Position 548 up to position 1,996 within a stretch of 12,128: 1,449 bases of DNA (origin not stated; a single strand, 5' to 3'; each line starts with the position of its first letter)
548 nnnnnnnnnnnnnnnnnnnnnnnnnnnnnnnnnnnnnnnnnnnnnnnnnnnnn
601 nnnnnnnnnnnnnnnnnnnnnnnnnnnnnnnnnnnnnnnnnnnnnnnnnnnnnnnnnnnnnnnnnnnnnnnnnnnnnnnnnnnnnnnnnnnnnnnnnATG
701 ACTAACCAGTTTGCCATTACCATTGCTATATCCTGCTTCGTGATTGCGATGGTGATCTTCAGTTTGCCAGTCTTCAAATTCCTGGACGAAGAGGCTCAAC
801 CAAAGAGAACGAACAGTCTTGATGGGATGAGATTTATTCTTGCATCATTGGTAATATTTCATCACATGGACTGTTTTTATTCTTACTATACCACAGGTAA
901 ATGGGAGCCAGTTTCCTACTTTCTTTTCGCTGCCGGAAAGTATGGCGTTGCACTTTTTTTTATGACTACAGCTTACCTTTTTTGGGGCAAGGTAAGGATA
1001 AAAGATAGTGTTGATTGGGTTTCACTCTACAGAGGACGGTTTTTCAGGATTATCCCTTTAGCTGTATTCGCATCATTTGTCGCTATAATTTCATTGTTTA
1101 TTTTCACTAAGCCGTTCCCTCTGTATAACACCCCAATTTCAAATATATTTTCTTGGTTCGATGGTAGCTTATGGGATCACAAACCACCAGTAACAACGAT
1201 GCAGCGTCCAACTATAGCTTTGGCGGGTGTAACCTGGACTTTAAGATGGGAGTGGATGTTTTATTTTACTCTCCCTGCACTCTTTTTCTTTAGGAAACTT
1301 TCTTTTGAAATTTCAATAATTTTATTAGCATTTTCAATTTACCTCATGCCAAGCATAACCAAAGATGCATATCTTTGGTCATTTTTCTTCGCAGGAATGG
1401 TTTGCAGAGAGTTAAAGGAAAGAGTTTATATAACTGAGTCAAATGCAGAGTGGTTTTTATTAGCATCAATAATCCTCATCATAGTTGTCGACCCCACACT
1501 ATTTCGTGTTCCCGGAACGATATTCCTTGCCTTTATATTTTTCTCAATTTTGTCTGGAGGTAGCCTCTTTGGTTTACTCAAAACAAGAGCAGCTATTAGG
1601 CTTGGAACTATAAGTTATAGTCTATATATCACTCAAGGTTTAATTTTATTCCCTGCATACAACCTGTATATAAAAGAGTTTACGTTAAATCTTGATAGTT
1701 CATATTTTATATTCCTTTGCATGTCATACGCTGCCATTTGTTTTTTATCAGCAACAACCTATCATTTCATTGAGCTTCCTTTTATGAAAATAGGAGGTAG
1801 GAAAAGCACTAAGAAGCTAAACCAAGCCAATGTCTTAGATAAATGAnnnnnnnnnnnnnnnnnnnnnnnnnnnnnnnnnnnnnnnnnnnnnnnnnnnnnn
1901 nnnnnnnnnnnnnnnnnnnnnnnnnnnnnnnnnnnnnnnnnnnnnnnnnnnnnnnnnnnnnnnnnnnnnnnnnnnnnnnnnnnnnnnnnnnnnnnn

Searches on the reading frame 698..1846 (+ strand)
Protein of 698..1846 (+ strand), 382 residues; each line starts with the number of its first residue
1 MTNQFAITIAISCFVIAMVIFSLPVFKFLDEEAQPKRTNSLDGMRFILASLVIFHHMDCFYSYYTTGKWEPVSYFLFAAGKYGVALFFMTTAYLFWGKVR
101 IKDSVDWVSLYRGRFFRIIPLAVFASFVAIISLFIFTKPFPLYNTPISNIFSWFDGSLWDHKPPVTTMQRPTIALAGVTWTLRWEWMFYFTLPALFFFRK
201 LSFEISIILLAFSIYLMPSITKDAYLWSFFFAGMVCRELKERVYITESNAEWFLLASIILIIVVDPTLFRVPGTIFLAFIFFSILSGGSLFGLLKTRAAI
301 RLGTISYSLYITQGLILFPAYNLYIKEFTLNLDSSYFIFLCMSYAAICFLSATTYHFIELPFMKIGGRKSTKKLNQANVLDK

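Call 6: search_protein_families(library=pfam, proteins=[window:698-1846:+], max_evalue=0.01)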
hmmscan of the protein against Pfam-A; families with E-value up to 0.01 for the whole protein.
window:698-1846:+ (382 aa): 1 family
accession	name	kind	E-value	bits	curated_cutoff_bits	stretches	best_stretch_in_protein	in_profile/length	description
PF01757.29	Acyl_transf_3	-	4e-21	75.8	31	1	39-350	2-323/326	Acyltransferase domain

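Call 42: search_dna_similar(query=window:698-1846:+, collection=phages, mode=protein, max_rows=25)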
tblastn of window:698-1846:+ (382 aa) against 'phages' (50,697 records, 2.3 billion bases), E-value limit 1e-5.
Records with a match: 4; places in all: 4; records where one place covers at least 80% of the query: 2.
Best place of each record, by identity: <60% 4.
By first word of the organism name: Enterobacteria 2; Escherichia 2.
By host as written in the record: Shigella flexneri serotype 7a 2; - 2.
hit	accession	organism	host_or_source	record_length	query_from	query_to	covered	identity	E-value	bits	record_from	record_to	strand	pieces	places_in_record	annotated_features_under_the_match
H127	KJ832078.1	Enterobacteria phage Sf101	Shigella flexneri serotype 7a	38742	33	371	89%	28.8%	9e-19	94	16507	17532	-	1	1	O-acyltransferase B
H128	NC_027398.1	Enterobacteria phage Sf101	Shigella flexneri serotype 7a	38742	33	371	89%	28.8%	9e-19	94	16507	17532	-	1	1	O-acetyltransferase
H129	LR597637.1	Escherichia phage ESSI2_ev239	-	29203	27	200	46%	33.2%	2e-10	68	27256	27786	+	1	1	Acetyltransferase (EC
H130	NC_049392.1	Escherichia phage ESSI2_ev239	-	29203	27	200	46%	33.2%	2e-10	68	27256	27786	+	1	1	O-acetyltransferase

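Call 43: search_protein_families(library=ncbifam, proteins=[window:698-1846:+], max_evalue=0.01)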
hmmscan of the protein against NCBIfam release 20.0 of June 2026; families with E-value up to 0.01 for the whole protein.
window:698-1846:+ (382 aa): 0 families

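Call 46: get_annotated_region(hit=H127, flank=4000)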
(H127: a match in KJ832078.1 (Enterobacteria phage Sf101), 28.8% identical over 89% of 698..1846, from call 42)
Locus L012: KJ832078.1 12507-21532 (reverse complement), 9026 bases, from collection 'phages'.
description: Enterobacteria phage Sf101, complete genome.
organism: Enterobacteria phage Sf101 (NCBI taxid 1524881)
taxonomy: Viruses; Duplodnaviria; Heunggongvirae; Uroviricota; Caudoviricetes; Lederbergvirus
host: Shigella flexneri serotype 7a; source: -; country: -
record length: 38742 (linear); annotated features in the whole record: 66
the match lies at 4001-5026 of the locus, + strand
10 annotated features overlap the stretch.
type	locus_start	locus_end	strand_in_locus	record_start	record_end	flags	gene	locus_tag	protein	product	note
CDS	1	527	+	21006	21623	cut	-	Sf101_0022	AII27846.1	hypothetical protein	-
CDS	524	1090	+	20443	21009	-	-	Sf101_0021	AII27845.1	hypothetical protein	-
CDS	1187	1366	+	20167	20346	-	-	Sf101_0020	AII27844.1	Eag protein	-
CDS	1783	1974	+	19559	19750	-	-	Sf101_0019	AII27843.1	hypothetical protein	-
CDS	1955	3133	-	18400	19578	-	-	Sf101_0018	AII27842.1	integrase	-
CDS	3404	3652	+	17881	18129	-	-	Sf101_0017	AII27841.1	hypothetical protein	-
CDS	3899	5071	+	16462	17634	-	-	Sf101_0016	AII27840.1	O-acyltransferase B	-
CDS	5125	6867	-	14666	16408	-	-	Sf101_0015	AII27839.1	bifunctional tail protein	-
CDS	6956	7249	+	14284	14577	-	-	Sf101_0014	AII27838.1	putative chromosome segregation ATPase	-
CDS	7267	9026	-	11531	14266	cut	-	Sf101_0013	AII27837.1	transglycosylase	-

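Call 81: search_solved_structures(query=window:698-1846:+, max_evalue=1)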
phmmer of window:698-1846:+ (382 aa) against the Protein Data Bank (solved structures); distinct sequences matched with E-value up to 1: 0.

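Call 84: find_homologous_proteins(query=window:698-1846:+, max_evalue=1e-10)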
Query window:698-1846:+ (382 aa): 142 proteins with E <= 1e-10 among 8000 candidates; the best 120 are listed.
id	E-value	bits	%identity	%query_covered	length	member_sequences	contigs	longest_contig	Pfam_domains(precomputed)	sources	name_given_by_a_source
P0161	6.3e-250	847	100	100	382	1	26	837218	PF01757.29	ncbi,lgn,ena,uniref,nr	ncbi:acyltransferase family protein [Escherichia coli]|uniref:acyltransferase family protein n=1 Tax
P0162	9.1e-191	652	75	99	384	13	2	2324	PF01757.29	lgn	-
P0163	1.9e-182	625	71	99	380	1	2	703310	PF01757.29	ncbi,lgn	ncbi:acyltransferase [Enterobacter hormaechei]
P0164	1.1e-181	623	70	100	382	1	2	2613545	PF01757.29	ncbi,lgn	ncbi:acyltransferase family protein [Enterobacter mori]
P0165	2.3e-181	621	71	99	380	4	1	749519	PF01757.29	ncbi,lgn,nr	ncbi:acyltransferase [Escherichia coli]|nr:acyltransferase [Escherichia coli]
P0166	3.5e-181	621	70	100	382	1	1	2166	PF01757.29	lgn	-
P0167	1.3e-179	616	70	99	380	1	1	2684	PF01757.29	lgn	-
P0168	4.4e-136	472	59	98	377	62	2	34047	PF01757.29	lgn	-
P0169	4.5e-135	469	57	98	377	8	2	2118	PF01757.29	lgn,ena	-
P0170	3.0e-133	463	58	95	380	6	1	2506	PF01757.29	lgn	-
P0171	3.4e-133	463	54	98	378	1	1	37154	PF01757.29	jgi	-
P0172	1.6e-132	461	57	97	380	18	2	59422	PF01757.29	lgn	-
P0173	3.0e-131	457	56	97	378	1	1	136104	PF01757.29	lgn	-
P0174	2.4e-130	454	57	94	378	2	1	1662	PF01757.29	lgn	-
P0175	5.4e-130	452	53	99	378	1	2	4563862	PF01757.29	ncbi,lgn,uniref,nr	ncbi:acyltransferase family protein [Enterobacter kobei]|uniref:acyltransferase family protein n=1 T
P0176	7.0e-130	452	54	96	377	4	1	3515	PF01757.29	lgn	-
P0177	7.8e-130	452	55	98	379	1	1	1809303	PF01757.29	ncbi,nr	ncbi:acyltransferase [Enterobacter sp. DRP3]|nr:acyltransferase [Enterobacter sp. DRP3]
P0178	8.0e-130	452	55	98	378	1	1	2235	PF01757.29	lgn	-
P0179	1.8e-129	451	57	94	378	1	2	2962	PF01757.29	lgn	-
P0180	3.0e-128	447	55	98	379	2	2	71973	PF01757.29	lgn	-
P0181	3.4e-128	447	53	99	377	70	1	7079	PF01757.29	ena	-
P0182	5.4e-128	446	55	95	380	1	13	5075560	PF01757.29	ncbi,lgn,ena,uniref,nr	ncbi:acyltransferase family protein [Enterobacter kobei]|uniref:acyltransferase family protein n=1 T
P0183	4.7e-127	443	56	97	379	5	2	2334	PF01757.29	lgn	-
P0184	1.1e-126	442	55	97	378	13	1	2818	PF01757.29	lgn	-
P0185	1.4e-125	438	54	97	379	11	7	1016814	PF01757.29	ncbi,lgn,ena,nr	ncbi:acyltransferase [Enterobacter sp. A11]|nr:acyltransferase [Enterobacter sp. E1] TFF57256.1 acyl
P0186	8.7e-125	435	55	95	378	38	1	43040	PF01757.29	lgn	-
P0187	1.8e-124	434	53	98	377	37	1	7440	PF01757.29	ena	-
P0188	4.5e-124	433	55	93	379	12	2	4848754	PF01757.29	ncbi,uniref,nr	ncbi:acyltransferase family protein [Enterobacter cloacae]|uniref:acyltransferase family protein n=1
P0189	4.7e-123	430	54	94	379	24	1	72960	PF01757.29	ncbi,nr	ncbi:acyltransferase [Enterobacter sp. HN503E2II]|nr:acyltransferase [Enterobacter sp. HN503E2II]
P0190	2.1e-121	424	51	98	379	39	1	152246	PF01757.29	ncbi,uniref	ncbi:acyltransferase [Enterobacter cloacae]|uniref:acyltransferase family protein n=1 Tax=Enterobact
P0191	5.2e-114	400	58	84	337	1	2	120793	PF01757.29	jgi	jgi:peptidoglycan/LPS O-acetylase OafA/YrhL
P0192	1.1e-113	399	50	97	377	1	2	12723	PF01757.29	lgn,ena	-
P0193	1.3e-112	395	50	95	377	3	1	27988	PF01757.29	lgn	-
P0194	2.9e-104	368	64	68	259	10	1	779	PF01757.29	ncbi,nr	ncbi:acyltransferase, partial [Escherichia coli]|nr:acyltransferase [Escherichia coli]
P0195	6.6e-103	363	58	77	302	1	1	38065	PF01757.29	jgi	-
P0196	4.0e-102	361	47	96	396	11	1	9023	PF01757.29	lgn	-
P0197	8.3e-99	350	45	98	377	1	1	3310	PF01757.29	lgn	-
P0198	1.5e-98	349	44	94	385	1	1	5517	PF01757.29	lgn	-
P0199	9.8e-97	343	45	94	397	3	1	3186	PF01757.29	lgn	-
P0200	1.6e-95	339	46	91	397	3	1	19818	PF01757.29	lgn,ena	-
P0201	9.5e-95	336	45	91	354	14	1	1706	PF01757.29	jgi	-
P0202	1.8e-94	336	45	91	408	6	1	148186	PF01757.29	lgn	-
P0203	3.0e-93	331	46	91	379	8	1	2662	PF01757.29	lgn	-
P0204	6.0e-93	330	45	94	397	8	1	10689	PF01757.29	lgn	-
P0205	9.8e-91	323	45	94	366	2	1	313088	PF01757.29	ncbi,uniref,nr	ncbi:acyltransferase [Scandinavium sp.]|uniref:acyltransferase family protein n=1 Tax=Scandinavium s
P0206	6.4e-88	314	43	94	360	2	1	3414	PF01757.29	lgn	-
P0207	7.0e-85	304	54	66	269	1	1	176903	PF01757.29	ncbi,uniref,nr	ncbi:acyltransferase [Enterobacter cancerogenus]|uniref:Acyltransferase n=1 Tax=Enterobacter cancero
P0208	1.2e-80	290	41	94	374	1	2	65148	PF01757.29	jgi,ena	-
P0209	6.2e-80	288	42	94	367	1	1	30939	PF01757.29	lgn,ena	-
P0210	1.4e-76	277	54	64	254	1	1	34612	PF01757.29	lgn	-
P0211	1.1e-75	274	40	91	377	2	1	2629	PF01757.29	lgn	-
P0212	1.5e-68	250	40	79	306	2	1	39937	PF01757.29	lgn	-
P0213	2.4e-59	220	35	91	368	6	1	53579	PF01757.29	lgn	-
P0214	3.5e-50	190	33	93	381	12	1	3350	PF01757.29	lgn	-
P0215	3.6e-47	180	34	97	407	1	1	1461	PF01757.29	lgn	-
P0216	3.8e-46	176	34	95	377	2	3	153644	PF01757.29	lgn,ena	-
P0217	5.1e-45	173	33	93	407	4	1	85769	PF01757.29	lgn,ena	-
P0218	1.1e-44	172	33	96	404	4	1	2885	PF01757.29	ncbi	-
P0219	1.2e-44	172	35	93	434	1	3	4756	PF01757.29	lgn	-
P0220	2.0e-44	171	32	97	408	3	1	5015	PF01757.29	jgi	-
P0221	3.3e-43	167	32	96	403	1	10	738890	PF01757.29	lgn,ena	-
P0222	4.5e-43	166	31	91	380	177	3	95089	PF01757.29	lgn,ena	-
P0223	1.1e-42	165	33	91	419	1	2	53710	PF01757.29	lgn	-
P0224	2.0e-42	164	31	94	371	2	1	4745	PF01757.29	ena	-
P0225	2.1e-42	164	31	92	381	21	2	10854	PF01757.29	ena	-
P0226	3.7e-42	163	33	90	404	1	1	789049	PF01757.29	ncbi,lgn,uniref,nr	ncbi:acyltransferase family protein [Cupriavidus pauculus]|uniref:Acyltransferase 3 domain-containin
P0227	4.1e-42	163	32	96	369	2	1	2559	PF01757.29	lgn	-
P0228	4.5e-42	163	32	97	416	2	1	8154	PF01757.29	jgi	jgi:peptidoglycan/LPS O-acetylase OafA/YrhL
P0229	2.4e-41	161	34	99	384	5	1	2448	PF01757.29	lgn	-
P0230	2.8e-41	160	32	93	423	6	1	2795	PF01757.29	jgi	jgi:peptidoglycan/LPS O-acetylase OafA/YrhL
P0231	4.4e-41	160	32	93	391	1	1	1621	PF01757.29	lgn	-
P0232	1.1e-40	159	30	97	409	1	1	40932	PF01757.29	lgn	-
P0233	2.3e-40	157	33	91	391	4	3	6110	PF01757.29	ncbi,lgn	-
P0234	5.7e-39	153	31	92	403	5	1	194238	PF01757.29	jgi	jgi:peptidoglycan/LPS O-acetylase OafA/YrhL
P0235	1.1e-38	152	34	93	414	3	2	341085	PF01757.29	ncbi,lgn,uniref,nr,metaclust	ncbi:acyltransferase family protein [Paraburkholderia phenazinium]|uniref:Peptidoglycan/LPS O-acetyl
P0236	3.6e-38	150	37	25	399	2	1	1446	PF01757.29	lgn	-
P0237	4.9e-38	150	32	91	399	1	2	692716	PF01757.29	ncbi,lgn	-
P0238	1.2e-37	148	32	90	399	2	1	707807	PF01757.29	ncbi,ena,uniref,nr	ncbi:acyltransferase [uncultured Piscinibacter sp.]|uniref:acyltransferase family protein n=1 Tax=un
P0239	1.4e-37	148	29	96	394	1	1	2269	PF01757.29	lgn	-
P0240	1.7e-37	148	32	96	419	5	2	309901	PF01757.29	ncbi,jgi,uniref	ncbi:acyltransferase family protein [Inquilinus sp.]|jgi:peptidoglycan/LPS O-acetylase OafA/YrhL|uni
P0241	1.7e-37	148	30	94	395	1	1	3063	PF01757.29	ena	-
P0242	2.1e-37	148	32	92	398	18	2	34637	PF01757.29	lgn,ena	-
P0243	2.2e-37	148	32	93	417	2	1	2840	PF01757.29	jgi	-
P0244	3.4e-37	147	32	89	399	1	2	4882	PF01757.29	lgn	-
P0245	7.8e-37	146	32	94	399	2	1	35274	PF01757.29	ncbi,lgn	-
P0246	1.1e-36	145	34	79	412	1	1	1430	PF01757.29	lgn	-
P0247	2.0e-36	144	31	94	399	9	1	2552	PF01757.29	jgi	jgi:peptidoglycan/LPS O-acetylase OafA/YrhL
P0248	3.3e-36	144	32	92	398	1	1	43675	PF01757.29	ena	-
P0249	3.4e-36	144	32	92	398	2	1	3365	PF01757.29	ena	-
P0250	4.8e-36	143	32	92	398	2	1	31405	PF01757.29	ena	-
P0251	5.5e-36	143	32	91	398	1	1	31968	PF01757.29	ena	-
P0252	8.8e-36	142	33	93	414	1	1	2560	PF01757.29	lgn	-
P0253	2.8e-35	141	33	84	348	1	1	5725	PF01757.29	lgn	-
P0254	3.6e-35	140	31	95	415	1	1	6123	PF01757.29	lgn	-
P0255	6.0e-35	140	29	78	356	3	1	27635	PF01757.29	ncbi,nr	ncbi:acyltransferase [Tatumella sp. JGM118]|nr:acyltransferase [Tatumella sp. JGM118]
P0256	1.7e-34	138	31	98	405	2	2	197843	PF01757.29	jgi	jgi:peptidoglycan/LPS O-acetylase OafA/YrhL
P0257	4.5e-34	137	33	94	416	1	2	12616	PF01757.29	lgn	-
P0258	7.8e-34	136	32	91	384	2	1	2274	PF01757.29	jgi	-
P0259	1.2e-33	135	30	96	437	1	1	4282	PF01757.29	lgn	-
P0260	3.8e-33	134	29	93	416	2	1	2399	PF01757.29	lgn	-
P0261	1.9e-32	131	30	88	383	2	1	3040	PF01757.29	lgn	-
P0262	1.9e-32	131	32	89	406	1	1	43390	PF01757.29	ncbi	-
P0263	2.6e-32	131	33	78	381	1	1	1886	PF01757.29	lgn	-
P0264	5.6e-32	130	31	93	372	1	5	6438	PF01757.29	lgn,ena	-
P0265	5.8e-32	130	30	91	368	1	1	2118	PF01757.29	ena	-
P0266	8.1e-32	129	28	97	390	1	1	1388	PF01757.29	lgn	-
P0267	9.5e-32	129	33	93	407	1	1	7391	PF01757.29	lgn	-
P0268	1.9e-31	128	28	94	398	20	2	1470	PF01757.29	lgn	-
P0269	3.8e-31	127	29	96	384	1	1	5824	PF01757.29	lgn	-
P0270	4.5e-31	127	32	88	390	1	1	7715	PF01757.29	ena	-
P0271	5.2e-31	127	30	91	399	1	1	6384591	PF01757.29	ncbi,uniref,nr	ncbi:acyltransferase family protein [Sodalis ligni]|uniref:Peptidoglycan/LPS O-acetylase OafA/YrhL n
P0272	6.1e-31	126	32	80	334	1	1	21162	PF01757.29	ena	-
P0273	2.1e-30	125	31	91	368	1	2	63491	PF01757.29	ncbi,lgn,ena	-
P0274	4.9e-30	123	30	95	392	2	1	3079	PF01757.29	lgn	-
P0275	6.3e-30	123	28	97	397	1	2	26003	PF01757.29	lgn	-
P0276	2.3e-28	118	30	90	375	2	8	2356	PF01757.29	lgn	-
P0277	2.4e-28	118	29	92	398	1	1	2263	PF01757.29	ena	-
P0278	2.7e-28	118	29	96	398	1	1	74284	PF01757.29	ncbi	-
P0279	4.3e-28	117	32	94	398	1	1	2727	PF01757.29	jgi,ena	-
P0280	4.4e-28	117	28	91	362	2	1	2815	PF01757.29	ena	-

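Call 85: find_encoding_contigs(protein=P0164, flank=10000, max_places=3)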
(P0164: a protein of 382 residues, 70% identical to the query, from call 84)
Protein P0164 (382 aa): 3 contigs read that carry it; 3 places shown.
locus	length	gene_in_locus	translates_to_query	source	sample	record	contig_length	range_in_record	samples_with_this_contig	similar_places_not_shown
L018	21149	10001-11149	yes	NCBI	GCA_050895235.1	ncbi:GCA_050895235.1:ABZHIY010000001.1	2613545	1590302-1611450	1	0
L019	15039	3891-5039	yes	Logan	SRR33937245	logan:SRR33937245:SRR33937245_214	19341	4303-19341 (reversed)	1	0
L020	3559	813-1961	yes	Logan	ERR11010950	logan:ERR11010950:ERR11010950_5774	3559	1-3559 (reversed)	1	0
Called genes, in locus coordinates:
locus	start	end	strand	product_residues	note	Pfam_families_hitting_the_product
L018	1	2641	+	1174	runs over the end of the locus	PF01855:POR_N, PF17147:PFOR_II, PF01558:POR, PF10371:EKR, PF12838:Fer4_7, PF13183:Fer4_8 (weak), PF13187:Fer4_9 (weak), PF13484:Fer4_16, +5 more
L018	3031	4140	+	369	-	PF13609:Porin_4, PF00267:Porin_1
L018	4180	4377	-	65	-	-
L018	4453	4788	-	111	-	PF06961:DUF1294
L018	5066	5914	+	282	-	PF04724:Glyco_transf_17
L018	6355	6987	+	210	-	PF02586:SRAP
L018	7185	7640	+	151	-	-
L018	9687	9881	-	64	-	-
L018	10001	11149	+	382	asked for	PF01757:Acyl_transf_3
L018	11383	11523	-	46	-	-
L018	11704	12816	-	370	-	PF25670:Phage_tail_C_2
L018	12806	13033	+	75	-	-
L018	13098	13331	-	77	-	-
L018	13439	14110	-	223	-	-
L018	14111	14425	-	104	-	-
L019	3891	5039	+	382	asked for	PF01757:Acyl_transf_3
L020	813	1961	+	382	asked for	PF01757:Acyl_transf_3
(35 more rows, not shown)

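Call 87: find_encoding_contigs(protein=P0165, flank=6000, max_places=4)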
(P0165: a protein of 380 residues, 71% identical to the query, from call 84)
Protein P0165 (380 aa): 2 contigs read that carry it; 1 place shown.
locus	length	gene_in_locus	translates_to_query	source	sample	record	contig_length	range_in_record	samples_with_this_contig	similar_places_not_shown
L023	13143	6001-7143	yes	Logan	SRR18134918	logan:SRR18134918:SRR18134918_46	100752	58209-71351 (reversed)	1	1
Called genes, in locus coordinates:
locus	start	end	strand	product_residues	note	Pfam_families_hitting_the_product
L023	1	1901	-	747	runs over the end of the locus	PF05231:MASE1, PF00563:EAL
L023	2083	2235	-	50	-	-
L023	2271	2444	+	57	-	PF11119:DUF2633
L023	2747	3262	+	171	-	PF05818:TraT (weak), PF13441:Gly-zipper_YMGG (weak), PF05433:Rick_17kDa_Anti (weak)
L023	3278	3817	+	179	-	PF17358:DUF5384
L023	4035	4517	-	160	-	PF10721:DUF2514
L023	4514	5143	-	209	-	PF00182:Glyco_hydro_19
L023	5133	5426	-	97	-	PF05449:Phage_holin_3_7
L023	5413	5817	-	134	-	PF16931:Phage_holin_8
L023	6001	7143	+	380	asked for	PF01757:Acyl_transf_3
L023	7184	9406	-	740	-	-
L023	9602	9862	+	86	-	-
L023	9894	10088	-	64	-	-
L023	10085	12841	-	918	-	-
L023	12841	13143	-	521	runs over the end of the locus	-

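Call 88: find_encoding_contigs(protein=P0163, flank=6000, max_places=3)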
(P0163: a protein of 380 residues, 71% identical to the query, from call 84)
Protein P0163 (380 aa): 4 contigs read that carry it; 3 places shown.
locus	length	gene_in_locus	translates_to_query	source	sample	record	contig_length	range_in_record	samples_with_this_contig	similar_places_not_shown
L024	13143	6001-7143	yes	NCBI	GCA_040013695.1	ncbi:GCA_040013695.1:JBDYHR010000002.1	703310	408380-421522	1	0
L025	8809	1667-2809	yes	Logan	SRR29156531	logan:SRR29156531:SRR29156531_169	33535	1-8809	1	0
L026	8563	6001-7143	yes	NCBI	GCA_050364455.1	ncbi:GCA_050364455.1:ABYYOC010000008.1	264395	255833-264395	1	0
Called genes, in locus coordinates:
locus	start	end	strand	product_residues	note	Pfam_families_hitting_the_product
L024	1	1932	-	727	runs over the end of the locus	PF07715:Plug, PF00593:TonB_dep_Rec_b-barrel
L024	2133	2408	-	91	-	PF07338:YdgH_BhsA-like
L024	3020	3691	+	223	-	PF02586:SRAP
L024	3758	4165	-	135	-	PF06519:TolA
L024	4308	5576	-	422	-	PF00817:IMS, PF11799:IMS_C, PF13438:DUF4113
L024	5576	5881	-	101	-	-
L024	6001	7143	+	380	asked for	PF01757:Acyl_transf_3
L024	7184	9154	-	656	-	PF18668:Tail_spike_N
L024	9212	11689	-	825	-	-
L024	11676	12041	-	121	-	PF00877:NLPC_P60 (weak)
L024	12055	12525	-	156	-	-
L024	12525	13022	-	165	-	-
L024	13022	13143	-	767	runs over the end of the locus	PF20155:TMP_3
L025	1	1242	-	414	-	?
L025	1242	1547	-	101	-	-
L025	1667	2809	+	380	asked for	PF01757:Acyl_transf_3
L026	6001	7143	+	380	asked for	PF01757:Acyl_transf_3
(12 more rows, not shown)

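Call 99: search_protein_families(library=phrogs, proteins=[window:698-1846:+], max_evalue=0.01)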
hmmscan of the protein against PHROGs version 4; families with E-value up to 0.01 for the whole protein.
window:698-1846:+ (382 aa): 2 families
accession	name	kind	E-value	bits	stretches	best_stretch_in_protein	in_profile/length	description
phrog_3333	-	other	4.6e-38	132.1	1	36-377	4-369/372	O-acetyltransferase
phrog_13818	-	unknown function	1.3e-06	29.4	1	301-376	76-148/164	-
